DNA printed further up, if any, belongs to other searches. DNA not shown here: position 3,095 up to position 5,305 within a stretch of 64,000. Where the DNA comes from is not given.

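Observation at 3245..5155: Orphan 636-aa membrane protein with a nuclease-fold-like core, glycine-zipper hairpin and long coiled coil: candidate single-gene abortive-infection or conflict effector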

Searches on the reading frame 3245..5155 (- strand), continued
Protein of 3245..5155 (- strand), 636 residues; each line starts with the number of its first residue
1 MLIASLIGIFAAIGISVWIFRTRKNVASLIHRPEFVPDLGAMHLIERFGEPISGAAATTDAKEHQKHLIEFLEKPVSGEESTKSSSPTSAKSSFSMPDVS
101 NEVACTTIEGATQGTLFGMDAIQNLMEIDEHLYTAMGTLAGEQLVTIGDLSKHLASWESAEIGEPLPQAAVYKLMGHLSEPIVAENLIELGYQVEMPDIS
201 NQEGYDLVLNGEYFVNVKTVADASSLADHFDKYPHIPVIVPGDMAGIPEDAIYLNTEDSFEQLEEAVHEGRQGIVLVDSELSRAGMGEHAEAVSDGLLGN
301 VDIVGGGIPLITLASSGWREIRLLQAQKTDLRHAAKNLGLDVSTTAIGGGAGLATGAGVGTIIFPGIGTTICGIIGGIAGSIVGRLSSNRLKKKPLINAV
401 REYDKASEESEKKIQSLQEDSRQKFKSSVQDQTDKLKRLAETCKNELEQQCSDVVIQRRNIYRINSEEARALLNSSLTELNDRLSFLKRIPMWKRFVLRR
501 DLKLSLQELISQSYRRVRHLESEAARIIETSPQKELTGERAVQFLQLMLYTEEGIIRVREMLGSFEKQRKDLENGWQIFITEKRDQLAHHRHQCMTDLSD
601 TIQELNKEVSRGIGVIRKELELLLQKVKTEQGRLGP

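Call 63: search_dna_similar(query=window:3245-5155:-, collection=plasmids, mode=protein, max_evalue=0.001, max_rows=15)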
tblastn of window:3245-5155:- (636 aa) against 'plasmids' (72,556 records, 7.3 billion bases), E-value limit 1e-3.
Records with a match: 1; places in all: 1; records where one place covers at least 80% of the query: 0.
Best place of each record, by identity: <60% 1.
By first word of the organism name: Paracoccus 1.
By predicted mobility (MOB-suite, as given by PLSDB): mobilizable 1.
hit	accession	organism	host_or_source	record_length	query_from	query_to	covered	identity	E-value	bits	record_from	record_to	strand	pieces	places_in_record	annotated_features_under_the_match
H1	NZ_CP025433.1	Paracoccus zhejiangensis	single cell,sludge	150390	149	239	14%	41.8%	9e-7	60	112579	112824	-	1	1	hypothetical protein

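Call 64: search_dna_similar(query=window:3245-5155:-, collection=phages, mode=protein, max_evalue=0.001, max_rows=15)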
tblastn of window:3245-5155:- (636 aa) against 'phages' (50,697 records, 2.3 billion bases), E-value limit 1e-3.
No match.

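Call 65: find_related_loci(query=A1, collection=viral_contigs, flank=8000)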
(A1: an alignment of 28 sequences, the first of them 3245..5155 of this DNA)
Query A1 (636 aa) in viral_contigs; peptide patterns used: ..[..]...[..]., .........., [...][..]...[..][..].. (x = any residue, [..] = any of these).
105 stretches matched a pattern, but none encodes a relative of the query by tblastn (E <= 1e-3).

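Call 66: get_annotated_region(hit=H1, flank=8000)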
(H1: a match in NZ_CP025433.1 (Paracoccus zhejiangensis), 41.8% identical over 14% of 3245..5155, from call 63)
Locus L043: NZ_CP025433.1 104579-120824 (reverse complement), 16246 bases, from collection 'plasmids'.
description: Paracoccus zhejiangensis strain J6 plasmid pPZ03, complete sequence
organism: Paracoccus zhejiangensis (NCBI taxid 1077935)
taxonomy: Bacteria; Pseudomonadota; Alphaproteobacteria; Rhodobacterales; Paracoccaceae; Paracoccus; Paracoccus zhejiangensis
host: -; source: single cell,sludge; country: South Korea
typing (MOB-suite, as given by PLSDB): mobilizable; replicon rep_cluster_229; relaxase MOBP
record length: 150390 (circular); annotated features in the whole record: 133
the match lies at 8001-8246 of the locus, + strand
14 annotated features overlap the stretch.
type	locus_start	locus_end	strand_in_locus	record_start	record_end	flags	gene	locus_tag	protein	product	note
CDS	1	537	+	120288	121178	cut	-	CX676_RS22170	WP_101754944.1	alpha/beta hydrolase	-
CDS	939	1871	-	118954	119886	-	-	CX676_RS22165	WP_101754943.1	alpha/beta hydrolase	-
CDS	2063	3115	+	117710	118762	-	-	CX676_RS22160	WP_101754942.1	BTAD domain-containing putative transcriptional regulator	-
CDS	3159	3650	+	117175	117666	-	-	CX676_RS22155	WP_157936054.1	hypothetical protein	-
CDS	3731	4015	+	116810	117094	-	-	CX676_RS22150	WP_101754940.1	DUF4242 domain-containing protein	-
CDS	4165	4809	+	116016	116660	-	-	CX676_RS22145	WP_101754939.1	glutathione S-transferase family protein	GO:0006749 - glutathione metabolic process [Evidence IEA]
CDS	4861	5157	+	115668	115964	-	-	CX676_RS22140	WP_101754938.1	ABC transporter ATP-binding protein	-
CDS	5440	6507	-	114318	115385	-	-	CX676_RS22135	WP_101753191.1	IS110 family transposase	-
CDS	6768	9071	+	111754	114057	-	-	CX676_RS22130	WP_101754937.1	hypothetical protein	-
CDS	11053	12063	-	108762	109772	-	-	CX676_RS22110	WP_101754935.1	substrate-binding domain-containing protein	-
CDS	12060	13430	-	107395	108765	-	-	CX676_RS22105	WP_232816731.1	ROK family protein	-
CDS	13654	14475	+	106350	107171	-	-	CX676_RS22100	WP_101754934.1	sugar phosphate isomerase/epimerase family protein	-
CDS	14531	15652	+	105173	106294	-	-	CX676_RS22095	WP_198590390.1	substrate-binding domain-containing protein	-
CDS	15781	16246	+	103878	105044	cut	-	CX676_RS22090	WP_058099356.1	Gfo/Idh/MocA family oxidoreductase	-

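Call 97: find_encoding_contigs(protein=P0007, flank=10000, max_places=1)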
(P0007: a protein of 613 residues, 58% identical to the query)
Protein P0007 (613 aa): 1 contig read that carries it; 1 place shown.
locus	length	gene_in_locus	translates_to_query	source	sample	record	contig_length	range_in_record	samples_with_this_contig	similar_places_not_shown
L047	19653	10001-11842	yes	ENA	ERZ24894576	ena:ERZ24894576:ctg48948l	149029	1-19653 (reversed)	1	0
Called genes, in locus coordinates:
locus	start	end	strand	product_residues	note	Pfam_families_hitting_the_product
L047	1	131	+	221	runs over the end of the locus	PF03544:TonB_C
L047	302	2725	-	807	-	PF13620:CarboxypepD_reg, PF13715:CarbopepD_reg_2, PF18939:DUF5686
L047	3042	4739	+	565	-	PF12831:FAD_oxidored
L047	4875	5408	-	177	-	PF13858:DUF4199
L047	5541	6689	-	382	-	PF13173:AAA_14, PF13635:DUF4143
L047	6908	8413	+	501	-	PF00282:Pyridoxal_deC, PF01212:Beta_elim_lyase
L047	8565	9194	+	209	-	PF04264:YceI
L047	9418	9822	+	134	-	PF07681:DoxX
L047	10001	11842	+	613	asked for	-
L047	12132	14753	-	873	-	PF09423:PhoD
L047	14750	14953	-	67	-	-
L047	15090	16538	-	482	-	PF00884:Sulfatase, PF01663:Phosphodiest (weak), PF16347:SGSH_C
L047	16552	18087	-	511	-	PF00884:Sulfatase, PF01663:Phosphodiest (faint), PF16347:SGSH_C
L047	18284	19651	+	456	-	?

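Call 98: find_encoding_contigs(protein=P0012, flank=10000, max_places=1)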
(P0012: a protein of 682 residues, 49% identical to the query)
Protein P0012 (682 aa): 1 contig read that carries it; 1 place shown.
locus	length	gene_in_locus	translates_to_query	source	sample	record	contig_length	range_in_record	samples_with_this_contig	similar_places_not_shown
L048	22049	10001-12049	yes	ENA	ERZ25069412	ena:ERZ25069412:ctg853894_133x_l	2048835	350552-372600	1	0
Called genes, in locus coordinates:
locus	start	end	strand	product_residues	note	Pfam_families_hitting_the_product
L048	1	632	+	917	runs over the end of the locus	PF13620:CarboxypepD_reg, PF13715:CarbopepD_reg_2, PF07715:Plug, PF14905:OMP_b-brl_3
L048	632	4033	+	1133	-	-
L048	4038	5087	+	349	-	PF19572:PorV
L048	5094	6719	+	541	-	PF01510:Amidase_2, PF18962:Por_Secre_tail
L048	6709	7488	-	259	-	PF13580:SIS_2, PF10740:DUF2529 (faint)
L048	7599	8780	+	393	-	PF01408:GFO_IDH_MocA, PF02894:GFO_IDH_MocA_C, PF22725:GFO_IDH_MocA_C3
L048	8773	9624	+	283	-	PF13483:Lactamase_B_3, PF12706:Lactamase_B_2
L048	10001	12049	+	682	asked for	-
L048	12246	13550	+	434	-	PF07969:Amidohydro_3 (faint), PF01979:Amidohydro_1, PF12890:DHOase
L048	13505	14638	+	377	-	PF01820:Dala_Dala_lig_N, PF02655:ATP-grasp_3 (weak), PF02222:ATP-grasp, PF07478:Dala_Dala_lig_C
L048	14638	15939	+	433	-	PF08245:Mur_ligase_M, PF02875:Mur_ligase_C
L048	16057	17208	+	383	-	PF01368:DHH, PF02272:DHHA1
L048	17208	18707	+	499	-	PF02789:Peptidase_M17_N, PF00883:Peptidase_M17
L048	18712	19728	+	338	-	PF04166:PdxA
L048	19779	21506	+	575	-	PF01235:Na_Ala_symp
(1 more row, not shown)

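Call 99: find_encoding_contigs(protein=P0020, flank=10000, max_places=1)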
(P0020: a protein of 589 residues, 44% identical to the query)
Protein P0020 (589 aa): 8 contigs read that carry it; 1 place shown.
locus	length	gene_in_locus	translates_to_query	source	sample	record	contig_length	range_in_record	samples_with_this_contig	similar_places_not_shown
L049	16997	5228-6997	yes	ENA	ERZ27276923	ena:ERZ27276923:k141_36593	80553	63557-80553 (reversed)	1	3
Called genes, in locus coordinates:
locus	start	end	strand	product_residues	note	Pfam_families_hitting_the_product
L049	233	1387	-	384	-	PF13191:AAA_16 (faint)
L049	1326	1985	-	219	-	-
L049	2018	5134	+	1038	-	PF02012:BNR (faint), PF15902:Sortilin-Vps10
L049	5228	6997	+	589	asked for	-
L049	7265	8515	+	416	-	PF13173:AAA_14, PF13635:DUF4143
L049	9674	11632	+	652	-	PF00041:fn3 (weak), PF00754:F5_F8_type_C (faint), PF22633:F5_F8_type_C_2 (faint), PF25059:FN3_DSCAM-DSCAML_C (faint), PF25788:Ig_Rha78A_N (faint), PF00041:fn3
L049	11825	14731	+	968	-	PF14292:SusE (faint), PF22633:F5_F8_type_C_2 (faint), PF00041:fn3, PF25788:Ig_Rha78A_N (weak), PF00041:fn3, PF03160:Calx-beta, PF05345:He_PIG, PF18962:Por_Secre_tail (weak), +1 more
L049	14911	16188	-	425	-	PF07681:DoxX, PF00756:Esterase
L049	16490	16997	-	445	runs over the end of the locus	PF01546:Peptidase_M20, PF07687:M20_dimer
